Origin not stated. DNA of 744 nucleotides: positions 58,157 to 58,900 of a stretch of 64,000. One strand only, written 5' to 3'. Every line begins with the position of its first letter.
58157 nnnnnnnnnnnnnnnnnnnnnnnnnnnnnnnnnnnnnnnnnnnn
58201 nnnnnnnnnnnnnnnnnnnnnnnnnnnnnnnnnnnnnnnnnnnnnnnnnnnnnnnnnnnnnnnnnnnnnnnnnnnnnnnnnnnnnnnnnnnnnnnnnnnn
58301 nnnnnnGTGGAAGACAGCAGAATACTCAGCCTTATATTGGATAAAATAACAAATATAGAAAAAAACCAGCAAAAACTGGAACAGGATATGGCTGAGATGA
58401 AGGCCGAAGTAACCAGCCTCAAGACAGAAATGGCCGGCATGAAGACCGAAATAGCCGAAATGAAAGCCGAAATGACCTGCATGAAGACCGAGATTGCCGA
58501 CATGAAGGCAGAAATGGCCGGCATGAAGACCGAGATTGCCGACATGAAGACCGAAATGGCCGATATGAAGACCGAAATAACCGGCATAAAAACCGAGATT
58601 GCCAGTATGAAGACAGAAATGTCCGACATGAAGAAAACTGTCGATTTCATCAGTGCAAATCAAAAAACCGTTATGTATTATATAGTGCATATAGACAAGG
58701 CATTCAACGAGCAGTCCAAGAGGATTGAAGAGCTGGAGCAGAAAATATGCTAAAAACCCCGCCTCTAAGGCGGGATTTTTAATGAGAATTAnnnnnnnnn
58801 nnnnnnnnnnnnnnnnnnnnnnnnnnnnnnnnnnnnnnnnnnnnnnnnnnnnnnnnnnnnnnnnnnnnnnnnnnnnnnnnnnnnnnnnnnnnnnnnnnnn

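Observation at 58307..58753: Small coiled-coil protein built from about 12 heptads with methionine at core positions, encoded by 21-bp tandem repeats between two SLH surface proteins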

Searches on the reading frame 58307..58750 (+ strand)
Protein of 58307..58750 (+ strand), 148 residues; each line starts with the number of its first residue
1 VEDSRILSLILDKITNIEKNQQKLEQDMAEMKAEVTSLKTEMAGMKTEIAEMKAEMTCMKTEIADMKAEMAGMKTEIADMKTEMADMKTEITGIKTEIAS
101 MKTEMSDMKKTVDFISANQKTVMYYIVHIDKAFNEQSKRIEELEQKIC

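Call 4: search_protein_families(library=pfam, proteins=[window:58307-58750:+], max_evalue=1)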
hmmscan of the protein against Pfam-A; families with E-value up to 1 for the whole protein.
window:58307-58750:+ (148 aa): 184 families (the best 25 are shown)
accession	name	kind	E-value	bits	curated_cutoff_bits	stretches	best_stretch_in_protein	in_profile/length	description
PF10473.14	CENP-F_leu_zip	-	1.3e-08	35.5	34.5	2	14-89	33-108/140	Leucine-rich repeats of kinetochore protein Cenp-F/LEK1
PF04977.20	DivIC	-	5.8e-07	29.7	28.9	2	77-116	19-58/80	Septum formation initiator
PF05266.19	DUF724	-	6.8e-07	29.8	38.4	1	9-95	99-185/188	Protein of unknown function (DUF724)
PF06818.20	Fez1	-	1.5e-06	29.2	34.4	1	24-146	15-137/199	Fez1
PF08614.16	ATG16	-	2.1e-06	28.5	33.7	1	14-104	90-180/200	Autophagy protein 16 (ATG16)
PF24922.1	ACBP4_C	-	5e-06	27.2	31.2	3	13-88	4-79/105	Acyl-CoA-binding domain-containing protein 4-6, C-terminal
PF02090.21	SPAM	-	5.6e-06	26.8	35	1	5-109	5-109/142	Salmonella surface presentation of antigen gene type M protein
PF24319.2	DUF7491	-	5.7e-06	26.9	30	2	15-66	38-89/90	Coiled-coil region of unknown function (DUF7491)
PF10498.14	IFT57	-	7.3e-06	25.6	40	1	14-108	256-349/360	Intra-flagellar transport protein 57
PF05377.16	FlaC_arch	-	9.7e-06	26.3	27.8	2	85-123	3-41/55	Flagella accessory protein C (FlaC)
PF10805.13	DUF2730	-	1e-05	26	24.9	2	53-115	32-96/102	Protein of unknown function (DUF2730)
PF11932.13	DUF3450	-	1e-05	25.4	32.6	1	14-103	18-107/241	Protein of unknown function (DUF3450)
PF07544.18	Med9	-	1.4e-05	25.5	26.9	2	82-147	19-66/80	RNA polymerase II transcription mediator complex subunit 9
PF11559.13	ADIP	-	1.5e-05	25.6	34.3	2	15-92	55-132/151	Afadin- and alpha -actinin-Binding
PF00038.26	Filament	-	1.9e-05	24.9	40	2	18-110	188-277/313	Intermediate filament protein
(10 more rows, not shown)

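Call 5: search_protein_families(library=ncbifam, proteins=[window:58307-58750:+], max_evalue=1)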
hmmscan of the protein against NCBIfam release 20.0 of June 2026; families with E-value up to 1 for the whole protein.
window:58307-58750:+ (148 aa): 89 families (the best 25 are shown)
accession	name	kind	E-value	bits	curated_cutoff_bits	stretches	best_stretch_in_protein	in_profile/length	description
TIGR04523.1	Mplasa_alph_rch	subfamily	2.5e-10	39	270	1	8-147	471-612/745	helix-rich protein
TIGR02168.1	SMC_prok_B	equivalog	7.6e-10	37.2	567.35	1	14-146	318-450/1181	chromosome segregation protein SMC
NF045487.1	ASRP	equivalog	2.3e-09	36.4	300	1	12-146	348-475/593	archaea-specific SMC-related protein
TIGR02169.1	SMC_prok_A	equivalog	5.6e-09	34.3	729.4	1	12-146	245-380/1165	chromosome segregation protein SMC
NF038218.1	IcmG_DotF_IVB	equivalog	5.6e-08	32.8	200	2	12-73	124-185/266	type IVB secretion system protein IcmG/DotF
TIGR04211.1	SH3_and_anchor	equivalog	7.9e-07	28.9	65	2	56-146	68-154/198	TIGR04211 family SH3 domain-containing protein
NF040738.1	nickel_Mua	equivalog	2.1e-06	28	75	3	34-107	19-92/185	nickel-binding protein Mua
NF002572.0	PRK02224.1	equivalog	2.6e-06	26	1087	1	11-144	313-446/888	DNA double-strand break repair ATPase Rad50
NF038350.1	taxis_HmpF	equivalog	3e-06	25.9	200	1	15-111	455-551/553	pilus motility taxis protein HmpF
TIGR00833.1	actII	subfamily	3.1e-06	25.8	874.7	1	11-138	578-703/910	MMPL family RND transporter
NF052320.1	Cbp1_fam_LP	subfamily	3.3e-06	26.8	90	1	13-130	82-198/286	Cbp1 family collagen-binding glycoprotein adhesin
NF003034.1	PRK03918.1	equivalog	1.4e-05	23.3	700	1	10-145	184-314/878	DNA double-strand break repair ATPase Rad50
NF033930.1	pneumo_PspA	exception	2e-05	23.5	850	1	10-126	127-245/659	pneumococcal surface protein A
NF041035.1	Rad50_Halo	equivalog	2.1e-05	23.1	1000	1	10-144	312-446/883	DNA double-strand break repair ATPase Rad50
NF041034.1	Rad50_Sulf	equivalog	3.1e-05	22.1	1000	1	13-147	546-686/872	DNA double-strand break repair ATPase Rad50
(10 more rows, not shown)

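Call 7: find_homologous_proteins(query=window:58307-58750:+)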
Query window:58307-58750:+ (148 aa): 42 proteins with E <= 0.001 among 1019 candidates.
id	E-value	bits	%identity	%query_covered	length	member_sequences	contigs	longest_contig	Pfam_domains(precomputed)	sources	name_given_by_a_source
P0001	8.1e-24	102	54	68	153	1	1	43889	PF25078.2,PF27605.1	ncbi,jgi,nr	ncbi:MAG: hypothetical protein LBR80_05435 [Deltaproteobacteria bacterium]|jgi:chromosome segregatio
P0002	9.1e-21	92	75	53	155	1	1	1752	PF25994.1,PF13851.12,PF11559.14,PF07926.18,PF27605.1,PF23649.2,PF27645.1,PF26561.1,PF24161.2,PF10473.15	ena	-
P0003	4.7e-16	77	41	70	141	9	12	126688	PF26561.1,PF24161.2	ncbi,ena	-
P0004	2.6e-13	68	47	65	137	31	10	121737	PF25994.1,PF06818.21,PF26346.1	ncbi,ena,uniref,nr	ncbi:hypothetical protein [uncultured Acetatifactor sp.]|uniref:coiled-coil domain-containing protei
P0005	6.7e-12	64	42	67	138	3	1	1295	PF25994.1,PF07798.17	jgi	jgi:hypothetical protein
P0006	9.5e-12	63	35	72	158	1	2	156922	PF16331.11,PF04513.18,PF10779.15,PF04849.19,PF10805.15,PF07889.18,PF24161.2,PF06419.18,PF10473.15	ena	-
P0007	2.3e-11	62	55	39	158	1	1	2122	-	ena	-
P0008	3.7e-11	61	39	57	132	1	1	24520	-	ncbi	ncbi:MAG: hypothetical protein V1723_02065, partial [Candidatus Uhrbacteria bacterium]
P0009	9.3e-11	60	57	44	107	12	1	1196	PF07926.18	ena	-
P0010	9.5e-11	60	42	72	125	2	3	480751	PF25994.1,PF27605.1,PF19220.7,PF07889.18,PF24161.2,PF10473.15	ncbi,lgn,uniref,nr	ncbi:hypothetical protein [Desulforamulus putei]|uniref:Uncharacterized protein n=1 Tax=Desulforamul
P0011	2.3e-10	59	58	53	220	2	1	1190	PF00038.27,PF23649.2,PF06156.19,PF23204.2,PF09789.15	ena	-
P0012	3.5e-10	58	43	58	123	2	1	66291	-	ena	-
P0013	6.5e-10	57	44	54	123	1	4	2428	PF24161.2,PF10473.15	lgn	-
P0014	1.3e-9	56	44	49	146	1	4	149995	PF05377.18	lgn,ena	-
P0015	1.5e-9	56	63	34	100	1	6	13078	PF00804.32,PF26561.1,PF24161.2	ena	-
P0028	5.2e-7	48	40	67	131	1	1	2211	PF07798.17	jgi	jgi:hypothetical protein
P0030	5.6e-6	44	34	72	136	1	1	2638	PF04513.18,PF27276.1,PF06810.18,PF15035.12,PF07798.17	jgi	jgi:uncharacterized coiled-coil DUF342 family protein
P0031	9.9e-6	44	48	51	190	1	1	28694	PF27276.1,PF07889.18,PF07798.17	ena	-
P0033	1.1e-4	40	31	73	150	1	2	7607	PF25994.1,PF10805.15,PF07798.17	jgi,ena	-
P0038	2.2e-4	39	29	58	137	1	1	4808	PF07798.17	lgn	-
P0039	3.0e-4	39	33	70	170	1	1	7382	PF01442.24,PF07798.17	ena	-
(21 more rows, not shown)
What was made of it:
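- Closest known: DUF1640 / CCDC90-like. Same: Several hits to the query belong to PF07798 (P0005, P0028, P0030, P0033, P0038, P0039; call 7).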

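Call 10: find_encoding_contigs(protein=window:58307-58750:+, flank=6000, max_places=6)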
Protein seq(148 aa) (148 aa): no gene with exactly this product is on record in the collection.

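Call 13: find_related_loci(query=window:58307-58750:+, collection=genome_contigs, flank=8000)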
Query seq(148 aa) (148 aa) in genome_contigs; peptide patterns used: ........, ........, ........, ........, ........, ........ (x = any residue, [..] = any of these).
55 stretches matched a pattern; 10 encode a relative of the query (tblastn E <= 1e-3); 10 distinct loci.
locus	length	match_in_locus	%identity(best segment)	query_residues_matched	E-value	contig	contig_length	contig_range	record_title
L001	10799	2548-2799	49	1-115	8e-21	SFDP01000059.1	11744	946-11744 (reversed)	MAG: Lachnospiraceae bacterium isolate W0P25.020 Contig2302, whole genome shotgun sequence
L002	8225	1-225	58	31-142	2e-18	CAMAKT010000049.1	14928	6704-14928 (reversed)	MAG: uncultured Clostridia bacterium isolate SRR5666653_bin.1_metaWRAP_v1.3_MAG genome assembly, contig: ERZ11448877.114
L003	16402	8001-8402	39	13-112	3e-18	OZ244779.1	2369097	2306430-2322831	MAG: Candidatus Oxydemutatoraceae bacterium isolate c783f144-f5ec-4720-941b-9b53451a92fd genome assembly, chromosome: 1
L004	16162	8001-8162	71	7-112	4e-16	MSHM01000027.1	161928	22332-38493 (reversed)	MAG: Oscillospiraceae bacterium Zagget12 zag_T1_merged_singles_contig_4224, whole genome shotgun sequence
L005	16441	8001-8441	27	13-129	3e-10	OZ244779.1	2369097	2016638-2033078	MAG: Candidatus Oxydemutatoraceae bacterium isolate c783f144-f5ec-4720-941b-9b53451a92fd genome assembly, chromosome: 1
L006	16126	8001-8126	62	59-99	7e-9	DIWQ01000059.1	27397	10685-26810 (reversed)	MAG TPA_asm: Patescibacteria group bacterium UBA6102 UBA6102_contig_16102, whole genome shotgun sequence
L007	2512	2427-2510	82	34-103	3e-8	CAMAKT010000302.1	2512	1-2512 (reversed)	MAG: uncultured Clostridia bacterium isolate SRR5666653_bin.1_metaWRAP_v1.3_MAG genome assembly, contig: ERZ11448877.199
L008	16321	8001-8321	26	5-113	7e-8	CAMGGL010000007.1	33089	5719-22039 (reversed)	MAG: uncultured Candidatus Melainabacteria bacterium isolate SRR11551371_bin.13_metaWRAP_v1.3_MAG genome assembly, conti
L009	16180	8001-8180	42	21-79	1e-7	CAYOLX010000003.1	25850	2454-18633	MAG TPA_asm: uncultured Candidatus Saccharibacteria bacterium isolate SRP098346_co1_129 genome assembly, contig: NODE_15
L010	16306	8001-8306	27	10-113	1e-7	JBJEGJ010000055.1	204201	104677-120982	MAG: Candidatus Gastranaerophilaceae bacterium isolate LOHA09_bin.002 NODE_8_length_204201_cov_9.529724, whole genome sh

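Call 14: find_encoding_contigs(protein=P0010, flank=6000, max_places=3)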
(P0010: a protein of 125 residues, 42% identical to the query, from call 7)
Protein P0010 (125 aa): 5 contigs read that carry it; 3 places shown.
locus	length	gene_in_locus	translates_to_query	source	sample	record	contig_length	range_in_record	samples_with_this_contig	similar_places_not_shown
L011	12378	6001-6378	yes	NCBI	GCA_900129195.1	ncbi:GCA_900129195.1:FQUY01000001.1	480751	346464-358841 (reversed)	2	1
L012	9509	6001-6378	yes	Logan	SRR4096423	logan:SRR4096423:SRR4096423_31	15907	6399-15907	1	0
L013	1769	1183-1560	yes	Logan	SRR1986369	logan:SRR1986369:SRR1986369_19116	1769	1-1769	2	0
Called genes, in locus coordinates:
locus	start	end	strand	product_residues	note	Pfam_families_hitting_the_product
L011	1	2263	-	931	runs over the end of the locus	PF03699:UPF0182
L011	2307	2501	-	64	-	-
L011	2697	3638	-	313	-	PF01820:Dala_Dala_lig_N, PF01071:GARS_A, PF02655:ATP-grasp_3, PF02222:ATP-grasp, PF07478:Dala_Dala_lig_C, PF02786:CPSase_L_D2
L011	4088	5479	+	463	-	PF25160:LdpA_Fe-S-bd (weak), PF00037:Fer4 (weak), PF12837:Fer4_6 (weak), PF13484:Fer4_16, PF14697:Fer4_21, PF12838:Fer4_7 (weak), PF00037:Fer4, PF02906:Fe_hyd_lg_C, +5 more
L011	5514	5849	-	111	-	-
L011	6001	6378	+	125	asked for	PF07889:DUF1664 (weak), PF10473:CENP-F_leu_zip (weak), PF24161:CCDC39 (weak), PF25994:HH_AprE (weak), PF27605:ODF2_C (weak), PF19220:Rod_CreS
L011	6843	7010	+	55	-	-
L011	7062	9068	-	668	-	PF00009:GTP_EFTU, PF01926:MMR_HSR1 (weak), PF22042:EF-G_D2, PF03144:GTP_EFTU_D2, PF14492:EFG_III, PF16658:RF3_C (faint), PF03764:EFG_IV, PF00679:EFG_C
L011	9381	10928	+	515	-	PF01554:MatE (weak), PF01943:Polysacc_synt, PF13440:Polysacc_synt_3, PF03023:MurJ, PF01554:MatE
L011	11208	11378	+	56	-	-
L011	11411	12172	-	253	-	PF01975:SurE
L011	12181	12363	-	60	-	PF14084:DUF4264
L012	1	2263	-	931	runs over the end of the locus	PF03699:UPF0182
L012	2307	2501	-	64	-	-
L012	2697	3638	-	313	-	PF01820:Dala_Dala_lig_N, PF01071:GARS_A, PF02655:ATP-grasp_3, PF02222:ATP-grasp, PF07478:Dala_Dala_lig_C, PF02786:CPSase_L_D2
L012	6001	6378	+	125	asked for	PF07889:DUF1664 (weak), PF10473:CENP-F_leu_zip (weak), PF24161:CCDC39 (weak), PF25994:HH_AprE (weak), PF27605:ODF2_C (weak), PF19220:Rod_CreS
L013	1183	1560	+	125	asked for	PF07889:DUF1664 (weak), PF10473:CENP-F_leu_zip (weak), PF24161:CCDC39 (weak), PF25994:HH_AprE (weak), PF27605:ODF2_C (weak), PF19220:Rod_CreS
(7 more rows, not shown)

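Call 15: find_encoding_contigs(protein=P0006, flank=6000, max_places=3)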
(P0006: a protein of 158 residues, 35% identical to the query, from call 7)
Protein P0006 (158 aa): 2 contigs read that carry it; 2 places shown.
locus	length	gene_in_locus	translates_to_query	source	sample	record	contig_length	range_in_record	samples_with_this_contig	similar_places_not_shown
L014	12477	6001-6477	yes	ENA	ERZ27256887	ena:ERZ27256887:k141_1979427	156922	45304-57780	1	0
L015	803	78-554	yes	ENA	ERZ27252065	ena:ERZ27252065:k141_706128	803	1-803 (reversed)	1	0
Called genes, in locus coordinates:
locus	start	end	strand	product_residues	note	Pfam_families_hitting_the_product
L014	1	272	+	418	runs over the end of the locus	PF05893:LuxC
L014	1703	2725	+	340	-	PF13175:AAA_15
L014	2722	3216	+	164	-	-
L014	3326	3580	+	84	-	-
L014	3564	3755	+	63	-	-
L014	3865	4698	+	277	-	-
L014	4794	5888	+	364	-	PF14393:DUF4422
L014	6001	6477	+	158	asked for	PF04513:Baculo_PEP_C (weak), PF04849:HAP1_N (faint), PF06419:COG6_N (faint), PF07889:DUF1664 (faint), PF10473:CENP-F_leu_zip (faint), PF10805:DUF2730 (faint), PF24161:CCDC39 (weak), PF10779:XhlA (faint), +1 more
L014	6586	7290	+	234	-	PF01128:IspD, PF12804:NTP_transf_3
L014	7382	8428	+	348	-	PF08240:ADH_N, PF16912:Glu_dehyd_C (weak), PF00107:ADH_zinc_N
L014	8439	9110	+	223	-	PF00834:Ribul_P_3_epim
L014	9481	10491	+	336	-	PF00579:tRNA-synt_1b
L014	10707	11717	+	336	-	PF00356:LacI, PF01381:HTH_3 (faint), PF00532:Peripla_BP_1, PF13407:Peripla_BP_4, PF13377:Peripla_BP_3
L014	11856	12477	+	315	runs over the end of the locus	PF00294:PfkB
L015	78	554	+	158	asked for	PF04513:Baculo_PEP_C (weak), PF04849:HAP1_N (faint), PF06419:COG6_N (faint), PF07889:DUF1664 (faint), PF10473:CENP-F_leu_zip (faint), PF10805:DUF2730 (faint), PF24161:CCDC39 (weak), PF10779:XhlA (faint), +1 more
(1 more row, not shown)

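Call 16: find_encoding_contigs(protein=P0003, flank=6000, max_places=4)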
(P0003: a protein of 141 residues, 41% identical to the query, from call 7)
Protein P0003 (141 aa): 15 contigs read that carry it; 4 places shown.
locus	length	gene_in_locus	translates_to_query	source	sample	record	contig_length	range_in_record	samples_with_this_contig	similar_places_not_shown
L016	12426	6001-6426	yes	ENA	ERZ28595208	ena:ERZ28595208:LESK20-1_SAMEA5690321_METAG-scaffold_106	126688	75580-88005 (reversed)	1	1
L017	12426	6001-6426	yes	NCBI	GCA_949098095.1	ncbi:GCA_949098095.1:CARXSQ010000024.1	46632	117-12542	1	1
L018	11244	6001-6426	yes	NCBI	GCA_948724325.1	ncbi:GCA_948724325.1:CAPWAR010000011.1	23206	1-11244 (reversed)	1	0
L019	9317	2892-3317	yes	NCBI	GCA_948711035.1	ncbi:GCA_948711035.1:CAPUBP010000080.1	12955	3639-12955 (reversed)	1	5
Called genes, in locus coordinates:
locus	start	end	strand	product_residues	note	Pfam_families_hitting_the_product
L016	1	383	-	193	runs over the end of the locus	PF10502:Peptidase_S26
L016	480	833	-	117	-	PF01245:Ribosomal_L19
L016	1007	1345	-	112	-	-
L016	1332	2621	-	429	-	PF00278:Orn_DAP_Arg_deC, PF02784:Orn_Arg_deC_N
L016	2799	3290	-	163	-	PF13353:Fer4_12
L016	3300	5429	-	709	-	PF03477:ATP-cone, PF13597:NRDD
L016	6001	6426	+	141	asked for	PF24161:CCDC39, PF26561:LETM1_C (faint)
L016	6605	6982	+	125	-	PF07883:Cupin_2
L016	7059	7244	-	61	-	PF20037:DUF6440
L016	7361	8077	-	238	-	PF00392:GntR, PF07729:FCD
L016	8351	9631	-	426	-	PF09861:Lar_N, PF21113:LarA_C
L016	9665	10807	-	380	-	PF02771:Acyl-CoA_dh_N, PF22924:ACOX_C_alpha1 (faint), PF02770:Acyl-CoA_dh_M, PF00441:Acyl-CoA_dh_1, PF08028:Acyl-CoA_dh_2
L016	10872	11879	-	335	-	PF01012:ETF, PF00766:ETF_alpha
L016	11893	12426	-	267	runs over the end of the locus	PF01012:ETF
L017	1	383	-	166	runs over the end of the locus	?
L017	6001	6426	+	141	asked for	PF24161:CCDC39, PF26561:LETM1_C (faint)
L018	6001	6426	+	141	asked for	PF24161:CCDC39, PF26561:LETM1_C (faint)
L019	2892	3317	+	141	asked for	PF24161:CCDC39, PF26561:LETM1_C (faint)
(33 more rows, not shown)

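Call 21: search_protein_families(library=phrogs, proteins=[window:58307-58750:+], max_evalue=0.01)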
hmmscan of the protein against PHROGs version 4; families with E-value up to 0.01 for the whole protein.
window:58307-58750:+ (148 aa): 71 families (the best 25 are shown)
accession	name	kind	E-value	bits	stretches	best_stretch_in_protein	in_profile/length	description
phrog_7599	-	unknown function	4.8e-12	47.2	2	20-95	15-88/95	-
phrog_19577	-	head and packaging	7.4e-12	46.1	1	14-103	102-191/378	minor head protein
phrog_30105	-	unknown function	1.5e-07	31.8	1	26-118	6-97/307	-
phrog_3556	-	unknown function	3.3e-07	30.7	1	18-91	173-246/276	-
phrog_35009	-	lysis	4.5e-07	31.2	0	16-56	71-113/125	holin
phrog_5553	-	unknown function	4.7e-07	31.1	1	57-146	10-99/114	-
phrog_13285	-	unknown function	8e-07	30.5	1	10-59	12-61/143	-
phrog_1193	-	other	3.1e-06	28.1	0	70-110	8-48/76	hemolysin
phrog_5328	-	unknown function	4.9e-06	27.9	1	61-144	9-92/101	-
phrog_7330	-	unknown function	6.4e-06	27.4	0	32-69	41-78/82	-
phrog_9415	-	unknown function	1.1e-05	26.4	0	59-123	80-143/168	-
phrog_3961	-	unknown function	2.6e-05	25.1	1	56-111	50-105/112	-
phrog_8488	-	unknown function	2.9e-05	25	0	73-130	4-60/119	-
phrog_37797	-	unknown function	2.9e-05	24.3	1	2-119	242-362/398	-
phrog_6324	-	unknown function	3.4e-05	25.1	1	66-122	17-74/94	-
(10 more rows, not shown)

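Call 22: search_solved_structures(query=window:58307-58750:+, max_evalue=0.01)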
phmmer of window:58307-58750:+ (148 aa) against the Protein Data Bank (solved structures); distinct sequences matched with E-value up to 0.01: 12.
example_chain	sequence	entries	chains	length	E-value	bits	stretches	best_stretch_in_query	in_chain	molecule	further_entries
9rgy_A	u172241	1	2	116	0.00033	24.2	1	28-111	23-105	sc-apCC3-CW-0NTT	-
6ds9_A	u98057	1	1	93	0.00053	23.5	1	29-105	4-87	de novo designed three helix bundle GRa3D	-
7o97_A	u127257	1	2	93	0.00092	22.7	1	48-101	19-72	hypothetical protein UY81_C0065G0003 from Candidatus Giovannonibacteria bacterium converte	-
9rgx_A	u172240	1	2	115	0.0016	21.9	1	24-109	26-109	sc-apCC3-ACW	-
9qzc_q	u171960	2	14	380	0.0019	21.7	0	17-118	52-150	Centrosomal protein, putative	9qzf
7d9n_A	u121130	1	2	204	0.0032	21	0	20-118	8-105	Lamin-A/C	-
8tzk_E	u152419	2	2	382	0.0048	20.4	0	19-79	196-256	Peptidase M23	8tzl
6gao_A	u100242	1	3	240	0.0057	20.2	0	5-91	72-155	Outer capsid protein sigma-1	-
8qox_B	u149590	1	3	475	0.0057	20.2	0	7-100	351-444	Conserved membrane protein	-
9rgv_A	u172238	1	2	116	0.0061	20.1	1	28-110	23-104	sc-apCC3-CW1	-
9tlt_A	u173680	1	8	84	0.0065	20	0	28-101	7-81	Sc-apCC-2-KLHL20-4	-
6jlb_A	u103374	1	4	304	0.0087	19.6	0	14-118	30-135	Lamin A/C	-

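Call 37: predict_structure(protein=window:58307-58750:+)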
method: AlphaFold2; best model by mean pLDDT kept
length: 148 residues; sequences in the alignment: 1
mean_pLDDT: 96.5   pTM: 0.47
mean pLDDT of the five models: 96.5, 95.8, 95.4, 95.3, 94.0
residues with pLDDT >= 90: 144; 70-90: 4; 50-70: 0; < 50: 0
segments of 3 or more residues with pLDDT < 50: none
pLDDT, mean of each block of 10 residues (from residue 1): 90 97 96 97 96 97 97 97 98 98 98 98 98 98 93
secondary structure, 60 per line:
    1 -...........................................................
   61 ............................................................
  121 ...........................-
elements in order: H2-147
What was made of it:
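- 58307..58753 (+): Protein-coding ORF, 148 aa, GTG start, TAA stop. The whole product is predicted to be one continuous helix. AlphaFold2 gives helix 2-147 with pLDDT 96.5 (call 37).
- AlphaFold2 gives a single helix, residues 2-147, pLDDT 96.5 (call 37).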

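Call 38: search_protein_representatives(protein=window:58307-58750:+)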
Query: 148 residues. Proteins with E-value up to 0.001 (for the whole library): 3866; up to 1e-10: 318; up to 1e-30: 2. The best 150 are listed.
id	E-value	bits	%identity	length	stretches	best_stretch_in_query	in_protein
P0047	6.0e-39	149.1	39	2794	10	26-115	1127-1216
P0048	2.1e-31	124.8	22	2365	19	25-104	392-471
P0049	2.0e-29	118.4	42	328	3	8-109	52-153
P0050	9.9e-27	109.7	20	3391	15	7-107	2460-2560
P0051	2.7e-26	108.3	23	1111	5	10-125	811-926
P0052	1.6e-25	105.9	28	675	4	23-113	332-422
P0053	4.2e-25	104.5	33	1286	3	14-111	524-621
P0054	6.4e-25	103.9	21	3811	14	14-117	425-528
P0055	7.3e-25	103.7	25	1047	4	13-106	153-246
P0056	8.4e-25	103.5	38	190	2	26-101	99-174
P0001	2.6e-24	102.0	47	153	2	9-109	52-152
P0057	7.8e-24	100.4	23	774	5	24-110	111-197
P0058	2.2e-23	98.9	29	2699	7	31-109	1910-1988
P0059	2.5e-22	95.6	20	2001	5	17-127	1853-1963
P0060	2.5e-22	95.5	35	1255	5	8-109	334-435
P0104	7.6e-17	77.9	44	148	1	1-113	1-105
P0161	4.0e-14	69.1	38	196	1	9-114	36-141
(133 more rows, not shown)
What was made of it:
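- Dozens of similarly built proteins are encoded elsewhere (calls 7, 38).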

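Call 40: find_related_loci(query=window:58307-58750:+, collection=metagenome_contigs, flank=6000)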
Query seq(148 aa) (148 aa) in metagenome_contigs; peptide patterns used: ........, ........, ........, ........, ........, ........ (x = any residue, [..] = any of these).
85 stretches matched a pattern; 10 encode a relative of the query (tblastn E <= 1e-3); 10 distinct loci.
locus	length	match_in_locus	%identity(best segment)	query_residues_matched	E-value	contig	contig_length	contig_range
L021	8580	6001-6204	51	30-99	8e-14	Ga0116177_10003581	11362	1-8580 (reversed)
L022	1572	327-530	67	30-117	9e-14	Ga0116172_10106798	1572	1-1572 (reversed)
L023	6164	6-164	60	32-99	9e-13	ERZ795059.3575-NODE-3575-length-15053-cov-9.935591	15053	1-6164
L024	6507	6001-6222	44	21-99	1e-11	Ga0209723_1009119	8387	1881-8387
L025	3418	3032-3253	44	21-99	1e-11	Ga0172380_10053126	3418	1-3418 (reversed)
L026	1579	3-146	72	32-109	3e-11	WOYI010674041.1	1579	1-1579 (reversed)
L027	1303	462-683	38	19-117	5e-10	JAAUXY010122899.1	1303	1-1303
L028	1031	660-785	62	59-99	2e-9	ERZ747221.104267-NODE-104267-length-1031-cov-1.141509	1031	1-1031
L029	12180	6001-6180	42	21-79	3e-8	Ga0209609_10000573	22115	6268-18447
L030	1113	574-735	44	44-99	1e-5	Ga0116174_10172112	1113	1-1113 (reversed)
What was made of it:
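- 58640..58750 (+): Non-repeat C-terminal tail (residues 112-148), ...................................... It stays in heptad phase and has no detectable relative. Genome and metagenome scans for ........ and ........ found no orthologue (calls 13, 40).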
